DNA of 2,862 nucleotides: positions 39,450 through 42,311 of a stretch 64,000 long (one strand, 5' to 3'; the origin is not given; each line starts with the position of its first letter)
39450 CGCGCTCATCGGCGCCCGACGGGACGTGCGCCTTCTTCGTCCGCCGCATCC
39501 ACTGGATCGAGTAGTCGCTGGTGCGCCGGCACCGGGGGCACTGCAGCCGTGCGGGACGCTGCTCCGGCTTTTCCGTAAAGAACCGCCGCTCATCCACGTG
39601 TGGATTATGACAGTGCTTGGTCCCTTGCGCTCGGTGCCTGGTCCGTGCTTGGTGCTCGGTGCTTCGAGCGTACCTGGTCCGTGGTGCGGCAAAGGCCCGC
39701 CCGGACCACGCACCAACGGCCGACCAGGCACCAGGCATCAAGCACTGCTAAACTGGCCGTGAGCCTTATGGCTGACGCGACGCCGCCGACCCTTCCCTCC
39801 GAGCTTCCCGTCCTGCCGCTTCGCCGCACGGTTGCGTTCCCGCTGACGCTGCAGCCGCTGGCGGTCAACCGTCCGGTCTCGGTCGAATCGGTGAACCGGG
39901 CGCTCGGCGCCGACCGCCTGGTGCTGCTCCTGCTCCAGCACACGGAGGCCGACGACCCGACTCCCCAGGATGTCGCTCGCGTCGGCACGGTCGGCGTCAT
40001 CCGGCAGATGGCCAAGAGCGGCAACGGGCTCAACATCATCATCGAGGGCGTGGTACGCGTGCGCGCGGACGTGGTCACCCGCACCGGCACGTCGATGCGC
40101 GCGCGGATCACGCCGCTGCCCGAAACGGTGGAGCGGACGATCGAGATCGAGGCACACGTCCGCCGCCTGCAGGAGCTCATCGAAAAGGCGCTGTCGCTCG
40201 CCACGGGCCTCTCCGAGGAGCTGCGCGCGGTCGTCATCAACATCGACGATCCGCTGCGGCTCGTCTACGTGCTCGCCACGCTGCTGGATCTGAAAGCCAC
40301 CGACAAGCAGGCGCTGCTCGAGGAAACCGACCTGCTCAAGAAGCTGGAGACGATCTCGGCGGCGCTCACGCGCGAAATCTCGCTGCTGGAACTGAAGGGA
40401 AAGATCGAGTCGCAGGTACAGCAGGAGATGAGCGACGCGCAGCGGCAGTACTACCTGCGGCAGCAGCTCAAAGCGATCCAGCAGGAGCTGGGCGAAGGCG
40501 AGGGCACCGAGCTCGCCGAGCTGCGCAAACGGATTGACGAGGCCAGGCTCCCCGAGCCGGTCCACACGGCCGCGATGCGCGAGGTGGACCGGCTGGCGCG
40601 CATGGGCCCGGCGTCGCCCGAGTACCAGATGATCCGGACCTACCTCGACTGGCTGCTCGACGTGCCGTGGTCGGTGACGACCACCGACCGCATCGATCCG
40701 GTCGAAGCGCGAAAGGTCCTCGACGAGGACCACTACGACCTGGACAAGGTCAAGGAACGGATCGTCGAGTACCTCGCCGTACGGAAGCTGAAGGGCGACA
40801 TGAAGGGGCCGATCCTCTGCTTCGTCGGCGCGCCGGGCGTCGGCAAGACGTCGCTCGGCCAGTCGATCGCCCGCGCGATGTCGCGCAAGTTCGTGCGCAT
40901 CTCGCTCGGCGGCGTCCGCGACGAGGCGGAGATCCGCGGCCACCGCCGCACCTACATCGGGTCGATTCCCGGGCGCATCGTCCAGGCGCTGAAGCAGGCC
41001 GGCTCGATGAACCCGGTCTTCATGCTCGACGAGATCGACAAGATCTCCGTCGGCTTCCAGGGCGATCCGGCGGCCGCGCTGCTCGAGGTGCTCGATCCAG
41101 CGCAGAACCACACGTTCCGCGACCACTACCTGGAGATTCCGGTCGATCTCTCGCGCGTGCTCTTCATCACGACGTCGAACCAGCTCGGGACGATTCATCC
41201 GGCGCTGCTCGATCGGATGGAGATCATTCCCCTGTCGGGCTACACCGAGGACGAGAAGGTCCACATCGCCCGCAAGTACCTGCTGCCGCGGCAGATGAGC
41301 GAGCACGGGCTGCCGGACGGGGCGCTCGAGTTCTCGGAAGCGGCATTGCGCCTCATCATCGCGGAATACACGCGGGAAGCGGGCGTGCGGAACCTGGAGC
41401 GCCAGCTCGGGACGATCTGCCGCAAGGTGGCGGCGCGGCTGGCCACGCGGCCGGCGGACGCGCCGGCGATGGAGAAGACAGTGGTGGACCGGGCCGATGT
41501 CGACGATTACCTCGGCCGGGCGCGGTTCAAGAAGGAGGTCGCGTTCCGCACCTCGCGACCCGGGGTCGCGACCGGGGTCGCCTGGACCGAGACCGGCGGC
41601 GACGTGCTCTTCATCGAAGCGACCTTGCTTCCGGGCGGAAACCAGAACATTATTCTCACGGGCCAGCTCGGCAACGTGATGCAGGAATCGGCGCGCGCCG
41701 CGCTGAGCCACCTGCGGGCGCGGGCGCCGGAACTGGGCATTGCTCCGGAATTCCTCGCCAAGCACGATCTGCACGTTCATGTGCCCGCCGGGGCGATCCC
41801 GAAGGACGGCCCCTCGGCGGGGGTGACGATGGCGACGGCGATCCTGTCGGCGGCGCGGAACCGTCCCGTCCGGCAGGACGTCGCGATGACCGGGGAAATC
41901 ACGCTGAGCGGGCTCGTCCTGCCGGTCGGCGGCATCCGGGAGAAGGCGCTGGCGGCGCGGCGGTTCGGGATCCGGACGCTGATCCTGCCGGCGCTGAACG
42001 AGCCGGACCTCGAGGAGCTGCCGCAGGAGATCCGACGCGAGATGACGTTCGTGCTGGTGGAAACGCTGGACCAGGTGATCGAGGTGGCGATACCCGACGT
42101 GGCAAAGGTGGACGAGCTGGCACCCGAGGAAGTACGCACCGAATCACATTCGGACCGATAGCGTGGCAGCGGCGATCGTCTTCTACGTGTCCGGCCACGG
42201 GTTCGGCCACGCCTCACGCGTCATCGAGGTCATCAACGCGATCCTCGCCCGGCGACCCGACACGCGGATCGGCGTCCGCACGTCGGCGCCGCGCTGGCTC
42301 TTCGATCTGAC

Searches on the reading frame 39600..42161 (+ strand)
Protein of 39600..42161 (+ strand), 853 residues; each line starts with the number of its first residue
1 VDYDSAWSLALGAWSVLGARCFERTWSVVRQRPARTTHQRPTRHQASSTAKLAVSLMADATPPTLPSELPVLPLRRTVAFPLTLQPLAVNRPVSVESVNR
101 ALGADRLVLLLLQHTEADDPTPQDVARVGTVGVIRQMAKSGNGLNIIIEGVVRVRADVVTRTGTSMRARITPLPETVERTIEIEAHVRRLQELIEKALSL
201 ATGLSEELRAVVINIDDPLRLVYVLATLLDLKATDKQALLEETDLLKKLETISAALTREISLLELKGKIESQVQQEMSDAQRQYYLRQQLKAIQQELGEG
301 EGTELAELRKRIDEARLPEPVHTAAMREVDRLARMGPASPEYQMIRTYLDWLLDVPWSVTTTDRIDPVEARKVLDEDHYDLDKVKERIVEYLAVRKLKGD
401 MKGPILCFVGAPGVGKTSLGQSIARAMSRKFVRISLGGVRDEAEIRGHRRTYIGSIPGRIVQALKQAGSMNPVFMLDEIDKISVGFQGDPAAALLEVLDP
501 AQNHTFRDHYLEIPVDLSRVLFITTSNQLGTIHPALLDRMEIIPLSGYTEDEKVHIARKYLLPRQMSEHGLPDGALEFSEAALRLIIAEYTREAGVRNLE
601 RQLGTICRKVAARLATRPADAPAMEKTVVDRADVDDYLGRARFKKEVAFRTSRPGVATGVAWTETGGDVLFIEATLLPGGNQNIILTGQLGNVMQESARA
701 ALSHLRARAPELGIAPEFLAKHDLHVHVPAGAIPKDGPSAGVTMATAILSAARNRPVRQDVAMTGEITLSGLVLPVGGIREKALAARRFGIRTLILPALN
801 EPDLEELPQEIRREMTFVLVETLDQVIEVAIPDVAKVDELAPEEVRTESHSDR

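Call 50: search_protein_families(library=pfam, proteins=[window:39600-42161:+], max_evalue=0.00001)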
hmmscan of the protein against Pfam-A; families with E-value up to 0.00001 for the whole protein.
window:39600-42161:+ (853 aa): 6 families
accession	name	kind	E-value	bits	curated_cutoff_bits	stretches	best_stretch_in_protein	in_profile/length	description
PF05362.19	Lon_C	-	1.3e-82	276.8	21.1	1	629-831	2-203/205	Lon protease (S16) C-terminal proteolytic domain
PF02190.22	LON_substr_bdg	-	3.6e-35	122.1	28.7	1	68-257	1-199/200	ATP-dependent protease La (LON) substrate-binding domain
PF00004.35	AAA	-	6.3e-23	82.1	21.2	1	406-543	1-126/131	ATPase family associated with various cellular activities (AAA)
PF22667.2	Lon_lid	-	3.3e-21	75.1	27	1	568-617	2-51/57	Lon protease AAA+ ATPase lid domain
PF07728.20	AAA_5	-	2.6e-09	37.7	22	1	406-540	2-139/139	AAA domain (dynein-related subfamily)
PF13541.12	ChlI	-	4.4e-08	33.5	27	1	683-800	11-121/121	Subunit ChlI of Mg-chelatase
